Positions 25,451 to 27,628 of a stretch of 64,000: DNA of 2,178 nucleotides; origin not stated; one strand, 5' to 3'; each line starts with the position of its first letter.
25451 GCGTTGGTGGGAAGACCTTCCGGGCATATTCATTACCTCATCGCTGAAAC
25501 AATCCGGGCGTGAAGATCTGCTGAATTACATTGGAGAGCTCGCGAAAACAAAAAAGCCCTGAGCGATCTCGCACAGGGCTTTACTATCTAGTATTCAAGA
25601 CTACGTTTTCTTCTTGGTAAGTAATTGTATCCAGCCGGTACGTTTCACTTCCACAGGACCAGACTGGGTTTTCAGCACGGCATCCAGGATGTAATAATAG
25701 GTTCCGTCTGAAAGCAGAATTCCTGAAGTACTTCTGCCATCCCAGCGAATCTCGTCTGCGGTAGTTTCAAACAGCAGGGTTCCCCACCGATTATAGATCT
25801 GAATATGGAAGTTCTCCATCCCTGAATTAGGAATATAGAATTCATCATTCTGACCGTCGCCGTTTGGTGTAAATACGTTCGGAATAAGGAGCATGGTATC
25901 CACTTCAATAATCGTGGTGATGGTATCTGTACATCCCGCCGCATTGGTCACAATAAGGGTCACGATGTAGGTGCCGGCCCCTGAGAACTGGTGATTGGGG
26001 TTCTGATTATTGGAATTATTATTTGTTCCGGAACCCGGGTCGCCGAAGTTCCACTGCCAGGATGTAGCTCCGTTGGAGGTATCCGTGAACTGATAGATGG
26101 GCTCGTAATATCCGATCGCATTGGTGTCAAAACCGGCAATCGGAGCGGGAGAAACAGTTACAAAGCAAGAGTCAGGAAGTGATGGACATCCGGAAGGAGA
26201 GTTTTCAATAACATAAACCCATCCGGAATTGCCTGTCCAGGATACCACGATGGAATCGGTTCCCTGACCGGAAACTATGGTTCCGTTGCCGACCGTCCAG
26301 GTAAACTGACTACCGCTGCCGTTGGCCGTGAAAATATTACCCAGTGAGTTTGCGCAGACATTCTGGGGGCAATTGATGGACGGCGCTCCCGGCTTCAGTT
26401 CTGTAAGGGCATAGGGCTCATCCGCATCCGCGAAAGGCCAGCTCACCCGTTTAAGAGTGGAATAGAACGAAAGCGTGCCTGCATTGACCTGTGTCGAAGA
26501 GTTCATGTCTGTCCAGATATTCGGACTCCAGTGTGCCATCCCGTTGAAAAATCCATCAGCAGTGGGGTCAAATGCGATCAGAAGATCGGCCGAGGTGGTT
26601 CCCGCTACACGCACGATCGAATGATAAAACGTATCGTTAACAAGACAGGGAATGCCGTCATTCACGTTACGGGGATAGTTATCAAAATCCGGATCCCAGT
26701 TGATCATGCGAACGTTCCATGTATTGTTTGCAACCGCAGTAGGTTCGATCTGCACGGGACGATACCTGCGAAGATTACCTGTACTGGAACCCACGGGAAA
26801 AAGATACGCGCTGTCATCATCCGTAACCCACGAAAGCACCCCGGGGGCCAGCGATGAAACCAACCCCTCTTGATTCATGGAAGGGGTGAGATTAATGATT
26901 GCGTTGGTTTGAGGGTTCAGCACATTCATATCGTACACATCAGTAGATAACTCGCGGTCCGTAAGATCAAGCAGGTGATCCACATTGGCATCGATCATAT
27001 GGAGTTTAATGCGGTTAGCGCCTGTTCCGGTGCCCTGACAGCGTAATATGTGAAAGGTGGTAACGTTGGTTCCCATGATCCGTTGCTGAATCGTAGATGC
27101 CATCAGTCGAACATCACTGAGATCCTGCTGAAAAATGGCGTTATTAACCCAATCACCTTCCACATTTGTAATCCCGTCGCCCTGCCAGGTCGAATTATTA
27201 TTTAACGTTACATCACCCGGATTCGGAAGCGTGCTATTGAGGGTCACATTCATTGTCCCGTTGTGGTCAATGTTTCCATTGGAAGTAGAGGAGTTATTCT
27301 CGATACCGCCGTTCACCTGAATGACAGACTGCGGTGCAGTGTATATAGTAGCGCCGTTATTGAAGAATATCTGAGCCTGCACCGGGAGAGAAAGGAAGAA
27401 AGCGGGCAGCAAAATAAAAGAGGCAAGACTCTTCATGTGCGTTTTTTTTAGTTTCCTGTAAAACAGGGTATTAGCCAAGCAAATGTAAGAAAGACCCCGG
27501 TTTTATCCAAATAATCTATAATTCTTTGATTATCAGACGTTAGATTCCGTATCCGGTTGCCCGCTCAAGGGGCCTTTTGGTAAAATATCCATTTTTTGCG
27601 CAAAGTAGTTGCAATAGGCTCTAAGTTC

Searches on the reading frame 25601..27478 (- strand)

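Call 55: search_protein_families(library=pfam, proteins=[window:25601-27478:-], max_evalue=0.001)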
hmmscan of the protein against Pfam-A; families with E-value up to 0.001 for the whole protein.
window:25601-27478:- (625 aa): 4 families
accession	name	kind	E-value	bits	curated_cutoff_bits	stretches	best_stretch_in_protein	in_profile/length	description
PF13585.12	CHU_C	-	1.1e-22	80.3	27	1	531-619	2-86/86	CHU_C Type IX secretion signal domain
PF18911.6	PKD_4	-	1.7e-13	50.9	27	1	464-522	26-81/85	PKD domain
PF00801.26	PKD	-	8.1e-10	39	23.5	1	463-523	18-78/80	PKD domain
PF19408.5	PKD_6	-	2.5e-06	28.2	25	1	367-429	7-72/82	PKD-like domain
